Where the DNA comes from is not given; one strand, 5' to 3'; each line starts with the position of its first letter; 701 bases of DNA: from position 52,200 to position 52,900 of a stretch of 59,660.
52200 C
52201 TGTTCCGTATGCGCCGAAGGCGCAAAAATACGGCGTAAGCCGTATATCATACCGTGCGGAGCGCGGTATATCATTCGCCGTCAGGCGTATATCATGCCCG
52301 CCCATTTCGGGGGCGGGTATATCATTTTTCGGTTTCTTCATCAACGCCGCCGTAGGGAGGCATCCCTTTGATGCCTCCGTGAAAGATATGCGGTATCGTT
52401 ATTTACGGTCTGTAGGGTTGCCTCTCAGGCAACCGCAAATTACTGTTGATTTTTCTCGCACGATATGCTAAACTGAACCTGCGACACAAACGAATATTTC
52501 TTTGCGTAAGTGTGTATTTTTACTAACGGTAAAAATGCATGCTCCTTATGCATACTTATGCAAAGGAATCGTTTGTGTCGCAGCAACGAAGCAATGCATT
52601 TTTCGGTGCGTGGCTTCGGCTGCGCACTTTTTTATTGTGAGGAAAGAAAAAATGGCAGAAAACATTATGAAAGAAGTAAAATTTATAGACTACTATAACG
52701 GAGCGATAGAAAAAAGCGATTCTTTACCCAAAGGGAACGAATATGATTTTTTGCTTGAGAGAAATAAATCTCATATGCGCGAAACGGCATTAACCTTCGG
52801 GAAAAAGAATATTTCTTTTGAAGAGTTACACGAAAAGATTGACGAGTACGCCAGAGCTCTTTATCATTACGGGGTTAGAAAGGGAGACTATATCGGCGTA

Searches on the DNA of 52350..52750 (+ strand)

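Call 5: search_rna_families(source=window, start=52350, end=52750, threshold=evalue, max_evalue=10, show_alignments=4)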
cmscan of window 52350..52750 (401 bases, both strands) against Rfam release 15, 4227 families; matches with E-value up to 10: 11.
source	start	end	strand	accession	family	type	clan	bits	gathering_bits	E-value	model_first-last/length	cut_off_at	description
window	52477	52586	+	RF04174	MIR4208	Gene; miRNA;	-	29.3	140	0.014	1-191/191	no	MIR4208 microRNA precursor family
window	52480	52584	+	RF04154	mir-1277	Gene; miRNA;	-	28.6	81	0.0022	1-78/78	no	mir-1277 microRNA precursor family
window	52484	52578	+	RF03879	mir-2831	Gene; miRNA;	-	21.6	90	0.077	1-75/75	no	mir-2831 microRNA precursor family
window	52478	52584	-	RF04133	MIR2646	Gene; miRNA;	-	18.6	245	0.074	1-256/256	no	MIR2646 microRNA precursor family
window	52500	52567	+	RF03731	mir-7371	Gene; miRNA;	-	18.5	62.6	1.3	1-59/59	no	mir-7371 microRNA precursor family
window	52541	52636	+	RF02869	ncS025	Gene; sRNA;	-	18.1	46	0.68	1-85/85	no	Burkholderia sRNA 25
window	52562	52682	+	RF00225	IRES_Tobamo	Cis-reg; IRES;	-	18.1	50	2.2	1-151/151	no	Tobamovirus internal ribosome entry site (IRES)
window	52498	52564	+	RF00951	mir-1302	Gene; miRNA;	-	18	62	4.8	1-52/52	no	mir-1302 microRNA precursor family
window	52607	52685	+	RF02527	SSRC38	Gene; sRNA;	-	16.1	80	1.8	1-166/166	no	Streptococcus sRNA SSRC38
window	52598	52697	+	RF01858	RsaF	Gene; sRNA;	-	14.5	60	4.9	1-119/119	no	RNA Staph. aureus F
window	52471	52596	+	RF02244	mir-785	Gene; miRNA;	-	13.4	62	9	1-90/90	no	mir-785 microRNA precursor family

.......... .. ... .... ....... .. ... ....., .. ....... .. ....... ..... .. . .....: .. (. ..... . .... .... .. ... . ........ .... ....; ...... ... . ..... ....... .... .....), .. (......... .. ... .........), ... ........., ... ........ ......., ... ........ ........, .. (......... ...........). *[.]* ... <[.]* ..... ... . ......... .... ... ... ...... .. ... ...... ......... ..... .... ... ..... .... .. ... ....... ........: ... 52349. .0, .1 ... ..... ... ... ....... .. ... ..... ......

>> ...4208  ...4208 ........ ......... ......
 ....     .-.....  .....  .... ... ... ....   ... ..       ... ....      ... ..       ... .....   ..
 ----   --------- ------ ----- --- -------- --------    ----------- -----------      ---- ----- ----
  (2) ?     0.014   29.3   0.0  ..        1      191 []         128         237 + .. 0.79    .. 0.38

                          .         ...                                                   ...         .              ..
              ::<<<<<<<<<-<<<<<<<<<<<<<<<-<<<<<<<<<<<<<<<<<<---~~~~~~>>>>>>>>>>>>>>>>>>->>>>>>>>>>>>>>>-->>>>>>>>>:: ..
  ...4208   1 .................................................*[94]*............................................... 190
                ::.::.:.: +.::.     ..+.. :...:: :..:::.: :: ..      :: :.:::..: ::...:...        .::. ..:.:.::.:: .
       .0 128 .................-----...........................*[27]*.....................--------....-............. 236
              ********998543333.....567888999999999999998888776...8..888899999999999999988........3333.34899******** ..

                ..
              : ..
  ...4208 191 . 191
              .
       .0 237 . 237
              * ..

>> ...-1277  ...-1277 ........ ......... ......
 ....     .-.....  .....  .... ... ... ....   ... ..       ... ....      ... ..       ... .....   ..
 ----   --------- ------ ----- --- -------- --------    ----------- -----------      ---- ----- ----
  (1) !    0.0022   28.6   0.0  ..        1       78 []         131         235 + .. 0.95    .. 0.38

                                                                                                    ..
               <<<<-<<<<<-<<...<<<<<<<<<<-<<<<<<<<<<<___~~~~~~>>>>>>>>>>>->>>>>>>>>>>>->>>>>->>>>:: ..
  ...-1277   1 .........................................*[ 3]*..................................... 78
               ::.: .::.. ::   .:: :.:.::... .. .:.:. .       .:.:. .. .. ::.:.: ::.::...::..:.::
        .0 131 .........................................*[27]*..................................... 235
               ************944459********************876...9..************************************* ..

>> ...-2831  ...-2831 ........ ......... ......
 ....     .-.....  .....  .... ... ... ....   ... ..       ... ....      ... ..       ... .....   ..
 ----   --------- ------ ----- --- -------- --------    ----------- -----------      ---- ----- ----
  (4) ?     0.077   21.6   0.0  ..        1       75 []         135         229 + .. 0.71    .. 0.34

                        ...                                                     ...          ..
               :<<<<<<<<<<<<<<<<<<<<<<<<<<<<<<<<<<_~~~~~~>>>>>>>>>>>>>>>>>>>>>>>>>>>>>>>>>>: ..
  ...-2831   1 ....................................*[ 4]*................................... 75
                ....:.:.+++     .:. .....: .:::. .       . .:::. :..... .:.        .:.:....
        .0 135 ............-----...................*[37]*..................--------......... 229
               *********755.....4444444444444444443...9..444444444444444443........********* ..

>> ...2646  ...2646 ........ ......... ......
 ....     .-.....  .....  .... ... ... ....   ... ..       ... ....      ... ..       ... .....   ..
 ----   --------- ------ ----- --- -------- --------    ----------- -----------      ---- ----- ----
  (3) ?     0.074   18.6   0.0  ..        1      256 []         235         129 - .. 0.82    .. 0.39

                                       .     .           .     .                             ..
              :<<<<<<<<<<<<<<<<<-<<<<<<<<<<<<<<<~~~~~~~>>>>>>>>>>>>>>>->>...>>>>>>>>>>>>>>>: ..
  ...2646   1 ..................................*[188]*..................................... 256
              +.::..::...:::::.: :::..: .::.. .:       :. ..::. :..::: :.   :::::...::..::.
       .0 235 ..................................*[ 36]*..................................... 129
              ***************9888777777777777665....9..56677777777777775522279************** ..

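Call 48: build_rna_model(alignment_id=A3, structure=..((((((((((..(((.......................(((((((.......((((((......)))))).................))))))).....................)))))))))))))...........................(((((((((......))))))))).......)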
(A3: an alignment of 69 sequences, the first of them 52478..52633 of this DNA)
Model R1 built from alignment A3 (69 sequences, 188 columns); structure: as given.
model positions 162; base pairs 35; branch points 1; effective number of sequences 2.52; information 0.59 bits per position. Calibrated on 0.2 Mb of random sequence (short: E-values are rough).
structure used (alignment columns):
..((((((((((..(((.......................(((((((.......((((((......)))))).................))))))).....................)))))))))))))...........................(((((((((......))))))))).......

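Call 49: search_with_rna_model(model_id=R1, source=window, max_evalue=1, show_alignments=2)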
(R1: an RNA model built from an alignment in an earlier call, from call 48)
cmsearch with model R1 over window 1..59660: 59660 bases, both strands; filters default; matches with E-value up to 1: 5.
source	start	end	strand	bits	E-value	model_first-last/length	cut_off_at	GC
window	52478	52633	+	139.7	1.2e-29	1-162/162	no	0.42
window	37336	37566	-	90.6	1.3e-18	1-162/162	no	0.49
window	52470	52584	-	24.7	0.0008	1-162/162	no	0.38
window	38469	38530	+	13.3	0.3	1-162/162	no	0.24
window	13919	14007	+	11.4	0.81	11-102/162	no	0.26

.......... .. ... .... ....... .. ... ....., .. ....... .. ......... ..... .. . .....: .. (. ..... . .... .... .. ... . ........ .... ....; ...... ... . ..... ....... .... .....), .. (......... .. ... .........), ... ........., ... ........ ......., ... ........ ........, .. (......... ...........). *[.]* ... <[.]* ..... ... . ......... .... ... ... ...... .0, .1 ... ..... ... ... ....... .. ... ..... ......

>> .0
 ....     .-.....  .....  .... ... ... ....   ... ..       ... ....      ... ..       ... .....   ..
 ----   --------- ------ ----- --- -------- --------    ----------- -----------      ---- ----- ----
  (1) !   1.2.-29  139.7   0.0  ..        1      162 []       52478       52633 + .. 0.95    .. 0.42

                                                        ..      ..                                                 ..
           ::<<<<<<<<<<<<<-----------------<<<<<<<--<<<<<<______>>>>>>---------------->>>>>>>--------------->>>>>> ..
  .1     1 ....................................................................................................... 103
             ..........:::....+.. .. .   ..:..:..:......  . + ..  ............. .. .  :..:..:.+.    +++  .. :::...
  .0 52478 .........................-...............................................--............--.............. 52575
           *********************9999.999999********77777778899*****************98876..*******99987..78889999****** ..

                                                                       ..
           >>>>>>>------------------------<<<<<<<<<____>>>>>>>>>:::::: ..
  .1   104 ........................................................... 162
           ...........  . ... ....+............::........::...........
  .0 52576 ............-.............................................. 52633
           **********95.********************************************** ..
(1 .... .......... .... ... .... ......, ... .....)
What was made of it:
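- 52478..52633 (+): Copy A of the leader RNA, 156 nt, typical of the family. Segments: P1 52479-52493 / 52569-52583; a 52506-52516; P3 52517-52535; b 52536-52545; c 52550-52559; d 52587-52598; e 52605-52617; f 52619-52627; U6 52628-52633. R1 scores it 139.7 bits (call 49).
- Checked: It finds no other convincing copy in the window (call 49).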

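Call 50: search_with_rna_model(model_id=R1, sources=[L007, L008, L009, L010, L011, L012, L013, L014, L015, L016, L017, L018, L019, L020, L021, L022, L023, L024, L025, L026, L027, L028, L029, L030, L031, L032, L033, L034, L035, L036, L037, L038, L039, L040, L041, L042, L043, L044, L045, L046, L047, L048, L049, L050, L051, L052, L053, L054, L055, L056, L057, L058, L059, L060, L061, L062, L063, L064, L065, L066, L067, L068, L069, L070, L071, L072, L073, L074, L075, L076, L077, L078, L079, L080, L081, L082, L083, L084, L085, L086, L087, L088, L089, L090, L091, L092, L093, L094, L095, L096, L097, L098, L099, L100, L101, L102, L103, L104, L105, L106], max_evalue=0.001)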
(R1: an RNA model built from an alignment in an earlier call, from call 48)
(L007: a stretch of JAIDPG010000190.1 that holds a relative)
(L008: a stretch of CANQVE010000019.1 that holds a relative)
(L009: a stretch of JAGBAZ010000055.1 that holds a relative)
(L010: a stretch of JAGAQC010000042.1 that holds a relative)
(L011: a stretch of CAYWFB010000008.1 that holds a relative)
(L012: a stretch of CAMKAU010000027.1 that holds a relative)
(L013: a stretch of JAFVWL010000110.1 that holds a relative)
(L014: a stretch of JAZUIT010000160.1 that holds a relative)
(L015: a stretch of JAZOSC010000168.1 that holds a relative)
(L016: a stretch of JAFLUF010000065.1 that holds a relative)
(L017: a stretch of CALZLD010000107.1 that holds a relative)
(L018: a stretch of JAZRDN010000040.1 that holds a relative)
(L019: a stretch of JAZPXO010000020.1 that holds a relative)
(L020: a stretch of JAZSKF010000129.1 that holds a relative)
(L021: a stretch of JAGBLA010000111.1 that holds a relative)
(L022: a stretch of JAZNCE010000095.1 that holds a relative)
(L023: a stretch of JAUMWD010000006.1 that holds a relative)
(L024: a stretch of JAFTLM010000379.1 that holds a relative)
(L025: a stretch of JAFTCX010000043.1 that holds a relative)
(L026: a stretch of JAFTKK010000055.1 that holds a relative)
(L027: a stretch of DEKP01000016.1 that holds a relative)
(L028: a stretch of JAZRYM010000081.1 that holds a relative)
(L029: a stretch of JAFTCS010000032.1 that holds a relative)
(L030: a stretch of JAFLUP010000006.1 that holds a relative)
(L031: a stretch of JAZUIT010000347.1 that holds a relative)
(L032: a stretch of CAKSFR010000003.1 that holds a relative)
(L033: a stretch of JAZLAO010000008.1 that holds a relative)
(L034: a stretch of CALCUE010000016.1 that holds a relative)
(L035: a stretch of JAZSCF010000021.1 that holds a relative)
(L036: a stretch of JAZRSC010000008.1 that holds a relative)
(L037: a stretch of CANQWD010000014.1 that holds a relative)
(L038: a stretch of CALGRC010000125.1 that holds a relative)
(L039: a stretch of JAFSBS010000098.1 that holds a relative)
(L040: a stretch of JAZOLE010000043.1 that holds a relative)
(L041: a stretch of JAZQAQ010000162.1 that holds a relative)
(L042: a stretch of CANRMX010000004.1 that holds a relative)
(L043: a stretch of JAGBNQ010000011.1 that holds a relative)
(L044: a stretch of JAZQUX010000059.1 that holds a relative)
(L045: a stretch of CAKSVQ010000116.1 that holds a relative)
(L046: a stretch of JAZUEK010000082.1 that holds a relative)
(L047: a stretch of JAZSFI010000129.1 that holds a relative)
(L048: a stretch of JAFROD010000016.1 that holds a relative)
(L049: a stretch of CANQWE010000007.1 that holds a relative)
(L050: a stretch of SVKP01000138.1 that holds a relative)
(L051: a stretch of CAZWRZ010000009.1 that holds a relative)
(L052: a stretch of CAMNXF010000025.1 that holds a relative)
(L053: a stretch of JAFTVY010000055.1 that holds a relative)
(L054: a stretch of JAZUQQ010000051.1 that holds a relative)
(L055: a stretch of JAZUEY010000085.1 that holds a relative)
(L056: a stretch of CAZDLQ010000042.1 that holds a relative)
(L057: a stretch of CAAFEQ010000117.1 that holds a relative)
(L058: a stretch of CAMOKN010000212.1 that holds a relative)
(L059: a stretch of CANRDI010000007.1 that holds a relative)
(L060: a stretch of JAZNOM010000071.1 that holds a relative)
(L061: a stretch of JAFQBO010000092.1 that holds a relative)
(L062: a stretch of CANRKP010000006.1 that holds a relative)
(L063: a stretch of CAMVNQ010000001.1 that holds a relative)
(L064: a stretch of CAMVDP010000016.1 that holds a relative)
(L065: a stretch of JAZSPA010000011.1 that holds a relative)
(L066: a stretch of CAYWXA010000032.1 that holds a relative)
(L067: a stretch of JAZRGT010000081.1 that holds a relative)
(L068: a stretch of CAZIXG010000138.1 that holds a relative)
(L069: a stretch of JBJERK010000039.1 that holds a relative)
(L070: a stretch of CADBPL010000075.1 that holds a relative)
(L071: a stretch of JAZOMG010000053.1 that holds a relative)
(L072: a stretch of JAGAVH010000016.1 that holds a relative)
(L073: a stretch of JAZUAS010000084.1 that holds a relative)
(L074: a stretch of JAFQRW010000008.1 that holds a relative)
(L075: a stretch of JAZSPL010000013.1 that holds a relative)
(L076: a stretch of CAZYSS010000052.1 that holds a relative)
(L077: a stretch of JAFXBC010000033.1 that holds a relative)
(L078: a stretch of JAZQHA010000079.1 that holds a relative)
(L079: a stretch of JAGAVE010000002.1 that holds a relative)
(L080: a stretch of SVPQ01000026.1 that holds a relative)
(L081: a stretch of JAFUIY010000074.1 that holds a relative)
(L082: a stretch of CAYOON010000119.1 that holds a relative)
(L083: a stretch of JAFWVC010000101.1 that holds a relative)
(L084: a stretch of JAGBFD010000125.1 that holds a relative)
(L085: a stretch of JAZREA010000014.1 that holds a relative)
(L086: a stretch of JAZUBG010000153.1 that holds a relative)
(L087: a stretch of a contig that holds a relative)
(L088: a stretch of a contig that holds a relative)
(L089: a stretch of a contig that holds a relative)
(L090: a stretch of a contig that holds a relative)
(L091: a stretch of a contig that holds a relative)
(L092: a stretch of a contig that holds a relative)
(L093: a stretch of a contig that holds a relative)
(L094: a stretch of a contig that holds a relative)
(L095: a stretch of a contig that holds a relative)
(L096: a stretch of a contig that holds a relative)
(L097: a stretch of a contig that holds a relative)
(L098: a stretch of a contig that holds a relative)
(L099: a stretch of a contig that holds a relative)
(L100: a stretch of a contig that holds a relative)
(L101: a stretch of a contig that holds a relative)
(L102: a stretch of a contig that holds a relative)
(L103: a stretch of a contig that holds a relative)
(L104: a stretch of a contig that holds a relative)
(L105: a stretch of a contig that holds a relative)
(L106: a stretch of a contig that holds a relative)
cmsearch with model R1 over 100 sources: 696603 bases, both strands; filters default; matches with E-value up to 0.001: 107.
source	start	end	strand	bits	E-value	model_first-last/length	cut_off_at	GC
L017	3198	3364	-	157.1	1.8e-32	1-162/162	no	0.38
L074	6927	7089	+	155.8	3.5e-32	1-162/162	no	0.36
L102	1350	1515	-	155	5.4e-32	1-162/162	no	0.39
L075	2797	2956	+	154.5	6.8e-32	1-162/162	no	0.4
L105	1698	1861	+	154.2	7.8e-32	1-162/162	no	0.4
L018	7547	7712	-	153.8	9.8e-32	1-162/162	no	0.38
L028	4967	5129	+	153.3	1.3e-31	1-162/162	no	0.44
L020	243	403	+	153.1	1.4e-31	1-162/162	no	0.4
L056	907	1067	-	151.5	3.2e-31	1-162/162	no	0.38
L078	1724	1880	-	151.5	3.3e-31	1-162/162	no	0.44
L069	842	1007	-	151.2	3.8e-31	1-162/162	no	0.42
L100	4741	4900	+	151.1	4e-31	1-162/162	no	0.43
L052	3936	4093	-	150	7e-31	1-162/162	no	0.41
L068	1600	1761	-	149.6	8.7e-31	1-162/162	no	0.4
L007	4856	5016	-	149.3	1e-30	1-162/162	no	0.41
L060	1678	1838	-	149.2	1.1e-30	1-162/162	no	0.37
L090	2910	3067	-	148.8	1.3e-30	1-162/162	no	0.43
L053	1136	1299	+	148.6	1.4e-30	1-162/162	no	0.41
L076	784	946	-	148.5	1.6e-30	1-162/162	no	0.45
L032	1887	2052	-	148.3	1.7e-30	1-162/162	no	0.41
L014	6703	6866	+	148.3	1.7e-30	1-162/162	no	0.37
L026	4301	4460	+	148.2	1.8e-30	1-162/162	no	0.43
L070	6458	6617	-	147.5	2.5e-30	1-162/162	no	0.44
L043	5025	5188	-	147.5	2.6e-30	1-162/162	no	0.4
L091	4995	5160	-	146.2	4.9e-30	1-162/162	no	0.42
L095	1290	1448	-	145.4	7.4e-30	1-162/162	no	0.46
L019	7590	7753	+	145.2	8.5e-30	1-162/162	no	0.38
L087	461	623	+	144.8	1e-29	1-162/162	no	0.46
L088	4479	4651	-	144.2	1.4e-29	1-162/162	no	0.46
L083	7570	7733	+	143.7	1.8e-29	1-162/162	no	0.43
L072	6781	6943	+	143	2.5e-29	1-162/162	no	0.43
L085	3276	3443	-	142.9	2.8e-29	1-162/162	no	0.38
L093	619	785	-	142.6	3.2e-29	1-162/162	no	0.41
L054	6369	6529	-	142.5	3.3e-29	1-162/162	no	0.42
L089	143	300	+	142.3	3.8e-29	1-162/162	no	0.47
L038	269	429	+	142.2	3.9e-29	1-162/162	no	0.42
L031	178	346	-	141.6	5.4e-29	1-162/162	no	0.37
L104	6302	6460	+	141.6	5.5e-29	1-162/162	no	0.36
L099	4790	4952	-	141.4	6e-29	1-162/162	no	0.4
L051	3535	3690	+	141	7.4e-29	1-162/162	no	0.43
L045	5188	5345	-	140.5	9.4e-29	1-162/162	no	0.49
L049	3535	3694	+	140.1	1.2e-28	1-162/162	no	0.44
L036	5502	5659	-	140.1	1.2e-28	1-162/162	no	0.41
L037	2519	2675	+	139.6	1.5e-28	1-162/162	no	0.46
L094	7786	7948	+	139.3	1.7e-28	1-162/162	no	0.45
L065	5095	5261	-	139.2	1.8e-28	1-162/162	no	0.46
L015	6389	6544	+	138.8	2.3e-28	1-162/162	no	0.44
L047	2191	2354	-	137.1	5.5e-28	1-162/162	no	0.45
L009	1465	1629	-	136.7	6.9e-28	1-162/162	no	0.42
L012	899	1060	+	136.5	7.6e-28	1-162/162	no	0.46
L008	5227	5394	+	136.1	9.1e-28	1-162/162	no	0.42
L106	3746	3905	+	135.6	1.2e-27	1-162/162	no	0.5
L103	4845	5004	+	135.5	1.3e-27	1-162/162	no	0.44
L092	7493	7665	+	134.6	2e-27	1-162/162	no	0.44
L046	4830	4994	-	134.5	2.1e-27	1-162/162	no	0.48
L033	450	620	-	134.3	2.4e-27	1-162/162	no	0.42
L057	4354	4518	+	133.5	3.5e-27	1-162/162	no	0.42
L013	5008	5168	-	130.4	1.7e-26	1-162/162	no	0.44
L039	5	170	-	130.3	1.8e-26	1-162/162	no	0.37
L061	379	548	-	129.1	3.4e-26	1-162/162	no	0.39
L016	601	764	-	128.9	3.8e-26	1-162/162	no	0.43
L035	7447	7609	-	128.7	4.3e-26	1-162/162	no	0.36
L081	4312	4473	-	128.6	4.4e-26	1-162/162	no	0.37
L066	1262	1427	-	128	6.2e-26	1-162/162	no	0.42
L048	6288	6452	+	126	1.7e-25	1-162/162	no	0.5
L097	4972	5137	+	125.9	1.8e-25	1-162/162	no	0.39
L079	7000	7171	+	125.8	1.9e-25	1-162/162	no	0.39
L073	5577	5743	-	125.2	2.6e-25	1-162/162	no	0.36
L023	2178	2336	-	125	2.9e-25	1-162/162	no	0.42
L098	2673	2834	+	124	4.7e-25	1-162/162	no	0.38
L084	3250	3423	-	124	4.9e-25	1-162/162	no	0.41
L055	4619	4774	+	123.3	7e-25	1-162/162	no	0.47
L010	4697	4878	-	122.4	1.1e-24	1-162/162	no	0.42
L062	2503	2686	+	121.9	1.4e-24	1-162/162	no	0.41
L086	4558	4744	+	121.5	1.8e-24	1-162/162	no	0.37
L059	4861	5020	+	121.1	2.1e-24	1-162/162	no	0.4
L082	5584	5745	+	120.9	2.4e-24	1-162/162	no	0.45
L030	2087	2262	+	120.7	2.6e-24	1-162/162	no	0.44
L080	4260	4435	+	120.6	2.8e-24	1-162/162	no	0.38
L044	6788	6953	-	120.3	3.3e-24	1-162/162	no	0.43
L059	2825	2980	-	120.2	3.4e-24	1-162/162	no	0.41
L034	2850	3036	+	119.6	4.7e-24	1-162/162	no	0.41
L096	2439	2622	+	117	1.8e-23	1-162/162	no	0.4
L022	306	472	-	116.8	1.9e-23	1-162/162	no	0.42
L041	1190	1346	-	115.7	3.6e-23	1-162/162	no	0.44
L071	1612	1792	+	114.5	6.7e-23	1-162/162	no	0.42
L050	2658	2816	+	114.1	8.1e-23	1-162/162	no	0.5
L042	2462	2648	+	112.9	1.5e-22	1-162/162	no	0.42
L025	4746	4902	-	112.9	1.5e-22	1-162/162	no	0.41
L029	3104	3277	-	110.9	4.3e-22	1-162/162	no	0.43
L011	7399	7561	+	108.2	1.7e-21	1-162/162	no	0.36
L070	6661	6830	-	105.8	6e-21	1-162/162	no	0.4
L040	5345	5536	-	105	9e-21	1-162/162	no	0.42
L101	1293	1470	-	104.5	1.2e-20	1-162/162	no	0.35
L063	3629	3791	-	103.2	2.3e-20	1-162/162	no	0.44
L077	371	549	+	96.3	8e-19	1-162/162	no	0.4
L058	5234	5412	+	94.6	1.9e-18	1-162/162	no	0.36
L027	4965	5139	+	93.2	3.9e-18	1-162/162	no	0.32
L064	1222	1400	+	92.7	5.2e-18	1-162/162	no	0.36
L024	1155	1372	-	88.6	4.3e-17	1-162/162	no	0.32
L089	1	91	+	88.4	4.8e-17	69-162/162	5'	0.43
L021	1367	1555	-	83.1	7.6e-16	1-162/162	no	0.41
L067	1807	1996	+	82.4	1.1e-15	1-162/162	no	0.4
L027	4746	4924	+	76.4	2.4e-14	1-162/162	no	0.29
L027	5181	5371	+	69.5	8.5e-13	1-162/162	no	0.32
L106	3736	3855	-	35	4.7e-05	1-162/162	no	0.44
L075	2789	2906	-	29.4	0.00084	1-162/162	no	0.36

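Call 56: search_with_rna_model(model_id=R1, sources=[L107, L108, L109, L110, L111, L112, L113, L114, L116, L117, L118, L119, L120, L121, L122, L123, L124, L125, L126, L127, L128, L129, L130, L131, L132, L133, L134, L002, L003, L005, L006], max_evalue=0.001)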
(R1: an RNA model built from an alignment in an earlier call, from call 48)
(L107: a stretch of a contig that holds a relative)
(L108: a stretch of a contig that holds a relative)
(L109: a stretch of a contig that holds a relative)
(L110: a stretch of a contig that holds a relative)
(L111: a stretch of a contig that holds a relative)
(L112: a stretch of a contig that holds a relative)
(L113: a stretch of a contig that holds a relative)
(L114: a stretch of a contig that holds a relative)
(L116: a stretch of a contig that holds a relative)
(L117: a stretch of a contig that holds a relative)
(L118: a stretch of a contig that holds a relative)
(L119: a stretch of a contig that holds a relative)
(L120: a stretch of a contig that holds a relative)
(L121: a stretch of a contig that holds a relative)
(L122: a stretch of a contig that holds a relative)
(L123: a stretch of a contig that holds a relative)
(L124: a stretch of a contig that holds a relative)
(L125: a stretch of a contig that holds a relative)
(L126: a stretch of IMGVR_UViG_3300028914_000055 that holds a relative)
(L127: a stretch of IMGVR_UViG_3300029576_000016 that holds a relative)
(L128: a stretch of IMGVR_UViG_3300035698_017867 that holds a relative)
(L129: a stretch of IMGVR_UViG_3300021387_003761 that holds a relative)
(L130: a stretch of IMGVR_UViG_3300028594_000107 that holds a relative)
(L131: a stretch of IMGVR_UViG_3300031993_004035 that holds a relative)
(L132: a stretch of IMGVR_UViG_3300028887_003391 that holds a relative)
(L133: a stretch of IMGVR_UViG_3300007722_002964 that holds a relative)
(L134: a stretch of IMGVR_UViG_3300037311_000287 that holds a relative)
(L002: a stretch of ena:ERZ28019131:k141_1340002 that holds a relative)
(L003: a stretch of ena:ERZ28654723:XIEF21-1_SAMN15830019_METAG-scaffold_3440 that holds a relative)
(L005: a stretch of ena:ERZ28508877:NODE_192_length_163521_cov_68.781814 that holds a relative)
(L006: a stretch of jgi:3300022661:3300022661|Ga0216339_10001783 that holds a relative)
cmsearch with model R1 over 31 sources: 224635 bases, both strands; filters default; matches with E-value up to 0.001: 26.
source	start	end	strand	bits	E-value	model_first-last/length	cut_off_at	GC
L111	3478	3638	-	156.7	6.9e-33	1-162/162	no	0.42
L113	7657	7817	-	156.2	9e-33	1-162/162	no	0.36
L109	5177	5346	-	147.8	6.9e-31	1-162/162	no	0.37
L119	1153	1310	+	147.2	9.4e-31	1-162/162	no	0.42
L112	971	1146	-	147.1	1e-30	1-162/162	no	0.4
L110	3118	3277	+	145.8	2e-30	1-162/162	no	0.44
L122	27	192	-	143.9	5.2e-30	1-162/162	no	0.42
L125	2240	2399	+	143.6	6.1e-30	1-162/162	no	0.4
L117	1482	1644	-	141.1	2.2e-29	1-162/162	no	0.44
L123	2023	2179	-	140.5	3.1e-29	1-162/162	no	0.39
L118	1874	2034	+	138.7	7.6e-29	1-162/162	no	0.38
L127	2327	2494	-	132.4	2e-27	1-162/162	no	0.42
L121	4358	4527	+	132.2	2.3e-27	1-162/162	no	0.39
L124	5241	5410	+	131.2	3.8e-27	1-162/162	no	0.46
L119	1438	1596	+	130.7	4.8e-27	1-162/162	no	0.42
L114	7699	7870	-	123.9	1.6e-25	1-162/162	no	0.35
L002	1322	1481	+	122.8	2.9e-25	1-162/162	no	0.44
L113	7882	8000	-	110.6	1.6e-22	42-162/162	5'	0.39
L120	6015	6211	-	88.1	1.8e-17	1-162/162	no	0.45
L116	1232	1404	+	79.7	1.4e-15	1-162/162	no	0.45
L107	772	968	+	79.1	1.9e-15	1-162/162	no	0.41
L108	7025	7202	+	71.8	8.1e-14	1-162/162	no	0.51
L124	5243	5360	-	34.5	2e-05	3-110/162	no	0.4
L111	3527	3693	+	29.2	0.0003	1-162/162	no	0.35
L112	1021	1152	+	28.6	0.00042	1-162/162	no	0.34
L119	1105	1261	-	27.7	0.00067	1-162/162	no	0.33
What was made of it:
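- Model R1 scores the hits at 70-157 bits (calls 50, 56).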

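Call 65: search_with_rna_model(model_id=R1, sources=[L135, L136, L137, L138, L139], max_evalue=0.1)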
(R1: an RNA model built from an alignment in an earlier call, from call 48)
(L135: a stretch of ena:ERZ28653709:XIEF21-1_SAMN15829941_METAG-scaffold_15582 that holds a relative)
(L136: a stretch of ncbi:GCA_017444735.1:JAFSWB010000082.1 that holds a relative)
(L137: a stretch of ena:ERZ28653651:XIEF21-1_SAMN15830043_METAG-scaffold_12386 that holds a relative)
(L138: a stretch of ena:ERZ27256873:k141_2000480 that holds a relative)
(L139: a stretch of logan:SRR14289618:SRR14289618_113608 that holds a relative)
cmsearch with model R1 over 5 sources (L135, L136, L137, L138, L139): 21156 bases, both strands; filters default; matches with E-value up to 0.1: 4.
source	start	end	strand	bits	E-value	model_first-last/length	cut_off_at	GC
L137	778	1008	+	82.5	3e-17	1-162/162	no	0.5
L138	778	1008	+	82.5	3e-17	1-162/162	no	0.5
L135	935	1115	-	14.7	0.052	1-162/162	no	0.45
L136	935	1115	-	14.7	0.052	1-162/162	no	0.45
